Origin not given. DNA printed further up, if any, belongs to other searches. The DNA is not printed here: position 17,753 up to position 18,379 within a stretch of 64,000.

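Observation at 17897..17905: Premature amber codon in gsk (inosine-guanosine kinase)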

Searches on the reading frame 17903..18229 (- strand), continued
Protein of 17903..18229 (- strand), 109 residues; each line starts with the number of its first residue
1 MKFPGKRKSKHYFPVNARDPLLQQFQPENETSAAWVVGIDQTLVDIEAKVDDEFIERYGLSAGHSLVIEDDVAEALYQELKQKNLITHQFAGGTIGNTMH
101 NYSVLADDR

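Call 35: list_cluster_members(proteins=[window:17924-18229:-, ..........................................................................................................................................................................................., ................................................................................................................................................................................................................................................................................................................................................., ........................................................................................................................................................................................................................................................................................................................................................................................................, window:17966-18229:-, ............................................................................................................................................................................, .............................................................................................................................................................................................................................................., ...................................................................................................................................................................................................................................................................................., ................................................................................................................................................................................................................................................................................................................, window:17999-18229:-])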
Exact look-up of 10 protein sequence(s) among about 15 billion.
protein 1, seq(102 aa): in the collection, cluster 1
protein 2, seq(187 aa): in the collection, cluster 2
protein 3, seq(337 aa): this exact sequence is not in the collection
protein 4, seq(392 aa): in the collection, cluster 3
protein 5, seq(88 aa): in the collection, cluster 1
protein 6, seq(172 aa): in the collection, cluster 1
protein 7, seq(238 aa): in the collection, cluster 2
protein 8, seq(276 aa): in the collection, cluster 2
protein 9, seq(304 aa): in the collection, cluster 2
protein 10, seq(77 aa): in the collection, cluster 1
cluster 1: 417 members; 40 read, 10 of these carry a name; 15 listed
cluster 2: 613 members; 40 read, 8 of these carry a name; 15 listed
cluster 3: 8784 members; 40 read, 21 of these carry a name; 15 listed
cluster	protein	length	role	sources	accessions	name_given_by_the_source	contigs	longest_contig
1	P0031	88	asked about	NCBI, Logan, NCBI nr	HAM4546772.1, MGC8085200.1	inosine/guanosine kinase, partial [Escherichia coli] | hypothetical protein [Escherichia coli]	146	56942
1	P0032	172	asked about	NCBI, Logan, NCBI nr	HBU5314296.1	TPA: inosine/guanosine kinase, partial [Escherichia coli] | inosine/guanosine kinase [Escherichia coli]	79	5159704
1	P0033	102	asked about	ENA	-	-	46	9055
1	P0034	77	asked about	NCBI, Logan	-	-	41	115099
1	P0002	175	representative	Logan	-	-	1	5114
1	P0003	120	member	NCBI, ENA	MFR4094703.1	MAG: inosine/guanosine kinase, partial [Escherichia coli]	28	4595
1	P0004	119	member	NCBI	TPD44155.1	inosine/guanosine kinase, partial [Escherichia coli]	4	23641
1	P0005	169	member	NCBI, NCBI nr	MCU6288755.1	inosine/guanosine kinase, partial [Escherichia coli] | inosine/guanosine kinase [Escherichia coli]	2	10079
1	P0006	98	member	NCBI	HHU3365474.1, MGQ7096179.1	inosine/guanosine kinase, partial [Escherichia coli]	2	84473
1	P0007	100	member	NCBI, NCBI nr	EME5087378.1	inosine/guanosine kinase, partial [Escherichia coli] | inosine/guanosine kinase [Escherichia coli]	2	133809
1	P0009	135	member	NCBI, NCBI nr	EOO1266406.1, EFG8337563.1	inosine/guanosine kinase, partial [Escherichia coli] | inosine/guanosine kinase [Escherichia coli]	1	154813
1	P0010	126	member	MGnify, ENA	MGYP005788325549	FL=1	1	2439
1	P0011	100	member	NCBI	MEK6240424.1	MAG: inosine/guanosine kinase, partial [Escherichia coli]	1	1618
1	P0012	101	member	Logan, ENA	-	-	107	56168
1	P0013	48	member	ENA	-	-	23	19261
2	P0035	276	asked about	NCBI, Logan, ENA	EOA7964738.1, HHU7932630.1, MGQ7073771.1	TPA: inosine/guanosine kinase, partial [Escherichia coli]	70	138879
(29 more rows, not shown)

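Call 36: find_encoding_contigs(protein=P0032, flank=3000, max_places=10)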
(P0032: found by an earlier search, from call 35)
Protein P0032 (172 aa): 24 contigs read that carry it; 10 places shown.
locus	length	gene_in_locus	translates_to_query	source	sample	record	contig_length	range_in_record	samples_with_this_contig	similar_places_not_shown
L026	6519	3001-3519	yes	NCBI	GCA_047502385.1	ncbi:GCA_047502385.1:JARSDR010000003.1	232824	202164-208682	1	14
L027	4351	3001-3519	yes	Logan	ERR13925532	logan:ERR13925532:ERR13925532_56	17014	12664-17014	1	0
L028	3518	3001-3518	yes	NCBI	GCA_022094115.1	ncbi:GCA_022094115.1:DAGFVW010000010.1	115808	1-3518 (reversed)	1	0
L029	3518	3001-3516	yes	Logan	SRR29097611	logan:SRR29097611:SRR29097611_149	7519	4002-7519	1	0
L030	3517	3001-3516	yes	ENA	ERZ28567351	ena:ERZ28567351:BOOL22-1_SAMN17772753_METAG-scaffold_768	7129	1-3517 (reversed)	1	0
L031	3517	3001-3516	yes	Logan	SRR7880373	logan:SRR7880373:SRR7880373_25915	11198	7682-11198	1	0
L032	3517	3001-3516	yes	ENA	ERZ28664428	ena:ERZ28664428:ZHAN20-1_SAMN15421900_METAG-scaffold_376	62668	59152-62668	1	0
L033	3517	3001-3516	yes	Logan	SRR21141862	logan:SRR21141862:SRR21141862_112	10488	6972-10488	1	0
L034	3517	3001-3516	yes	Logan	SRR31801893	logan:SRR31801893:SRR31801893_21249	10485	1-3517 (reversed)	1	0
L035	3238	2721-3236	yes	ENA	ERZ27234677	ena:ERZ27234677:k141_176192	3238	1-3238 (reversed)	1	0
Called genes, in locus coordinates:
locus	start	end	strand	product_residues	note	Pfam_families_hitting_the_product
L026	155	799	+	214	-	PF00406:ADK, PF13207:AAA_17, PF05191:ADK_lid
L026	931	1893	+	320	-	PF00762:Ferrochelatase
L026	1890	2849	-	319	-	PF10340:Say1_Mug180, PF20434:BD-FAE, PF07859:Abhydrolase_3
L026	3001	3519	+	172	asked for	-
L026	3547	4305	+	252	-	PF00294:PfkB (faint)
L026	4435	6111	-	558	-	PF00999:Na_H_Exchanger, PF02254:TrkA_N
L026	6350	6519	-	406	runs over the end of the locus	PF07690:MFS_1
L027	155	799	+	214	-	PF00406:ADK, PF13207:AAA_17, PF05191:ADK_lid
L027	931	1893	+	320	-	PF00762:Ferrochelatase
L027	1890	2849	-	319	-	PF10340:Say1_Mug180, PF20434:BD-FAE, PF07859:Abhydrolase_3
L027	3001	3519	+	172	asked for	-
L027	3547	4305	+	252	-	PF00294:PfkB (faint)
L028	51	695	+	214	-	PF00406:ADK, PF13207:AAA_17, PF05191:ADK_lid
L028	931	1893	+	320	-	PF00762:Ferrochelatase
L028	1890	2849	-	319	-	PF10340:Say1_Mug180 (weak), PF20434:BD-FAE, PF07859:Abhydrolase_3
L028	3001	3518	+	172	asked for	?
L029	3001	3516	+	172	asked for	?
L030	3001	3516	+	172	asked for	?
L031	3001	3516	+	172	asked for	?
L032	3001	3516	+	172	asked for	?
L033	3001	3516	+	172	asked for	?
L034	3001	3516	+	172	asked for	?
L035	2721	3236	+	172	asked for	?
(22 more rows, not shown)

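Call 37: find_encoding_contigs(protein=P0035, flank=3000, max_places=10)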
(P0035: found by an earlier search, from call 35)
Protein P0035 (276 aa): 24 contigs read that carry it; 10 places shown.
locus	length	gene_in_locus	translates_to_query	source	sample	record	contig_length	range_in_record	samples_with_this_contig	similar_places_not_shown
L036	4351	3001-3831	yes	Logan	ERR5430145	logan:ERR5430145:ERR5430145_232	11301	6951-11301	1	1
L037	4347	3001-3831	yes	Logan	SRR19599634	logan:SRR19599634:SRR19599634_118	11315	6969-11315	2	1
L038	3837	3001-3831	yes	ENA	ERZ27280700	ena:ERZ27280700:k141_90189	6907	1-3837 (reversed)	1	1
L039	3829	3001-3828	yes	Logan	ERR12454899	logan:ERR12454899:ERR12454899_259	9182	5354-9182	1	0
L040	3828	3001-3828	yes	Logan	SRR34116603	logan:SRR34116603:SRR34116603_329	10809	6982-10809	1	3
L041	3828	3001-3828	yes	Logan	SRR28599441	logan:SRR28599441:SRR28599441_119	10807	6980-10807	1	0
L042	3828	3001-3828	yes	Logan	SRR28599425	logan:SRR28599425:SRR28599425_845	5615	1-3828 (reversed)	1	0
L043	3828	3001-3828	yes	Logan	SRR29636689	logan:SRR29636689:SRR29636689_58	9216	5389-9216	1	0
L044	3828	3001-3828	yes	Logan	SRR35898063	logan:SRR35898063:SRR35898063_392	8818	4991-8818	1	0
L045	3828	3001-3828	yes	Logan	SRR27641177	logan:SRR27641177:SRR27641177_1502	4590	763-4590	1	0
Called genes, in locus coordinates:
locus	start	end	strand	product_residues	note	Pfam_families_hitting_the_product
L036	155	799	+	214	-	PF00406:ADK, PF13207:AAA_17, PF05191:ADK_lid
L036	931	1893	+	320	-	PF00762:Ferrochelatase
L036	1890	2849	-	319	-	PF10340:Say1_Mug180, PF20434:BD-FAE, PF07859:Abhydrolase_3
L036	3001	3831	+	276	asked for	PF00294:PfkB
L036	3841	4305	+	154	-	-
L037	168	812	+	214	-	PF00406:ADK, PF13207:AAA_17, PF05191:ADK_lid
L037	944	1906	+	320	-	PF00762:Ferrochelatase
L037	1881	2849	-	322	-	PF10340:Say1_Mug180, PF20434:BD-FAE, PF07859:Abhydrolase_3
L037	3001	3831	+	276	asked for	PF00294:PfkB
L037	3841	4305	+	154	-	-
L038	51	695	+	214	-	PF00406:ADK, PF13207:AAA_17, PF05191:ADK_lid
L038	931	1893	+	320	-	PF00762:Ferrochelatase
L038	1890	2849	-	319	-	PF10340:Say1_Mug180 (weak), PF20434:BD-FAE, PF07859:Abhydrolase_3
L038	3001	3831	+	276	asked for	PF00294:PfkB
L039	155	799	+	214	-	PF00406:ADK, PF13207:AAA_17, PF05191:ADK_lid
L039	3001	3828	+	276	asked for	PF00294:PfkB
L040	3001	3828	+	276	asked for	PF00294:PfkB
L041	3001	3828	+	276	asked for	PF00294:PfkB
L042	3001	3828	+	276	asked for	PF00294:PfkB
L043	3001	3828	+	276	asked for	PF00294:PfkB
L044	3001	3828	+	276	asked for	PF00294:PfkB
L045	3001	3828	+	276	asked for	PF00294:PfkB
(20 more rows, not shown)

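Call 47: search_protein_families(proteins=[window:17903-18229:-], library=ncbifam, max_evalue=0.00001)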
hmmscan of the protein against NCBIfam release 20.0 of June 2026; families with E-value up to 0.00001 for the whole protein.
window:17903-18229:- (109 aa): 1 family
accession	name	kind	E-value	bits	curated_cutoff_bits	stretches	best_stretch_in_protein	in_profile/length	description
NF011655.0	PRK15074.1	subfamily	2.8e-60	204.2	367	1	1-109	1-109/434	inosine/guanosine kinase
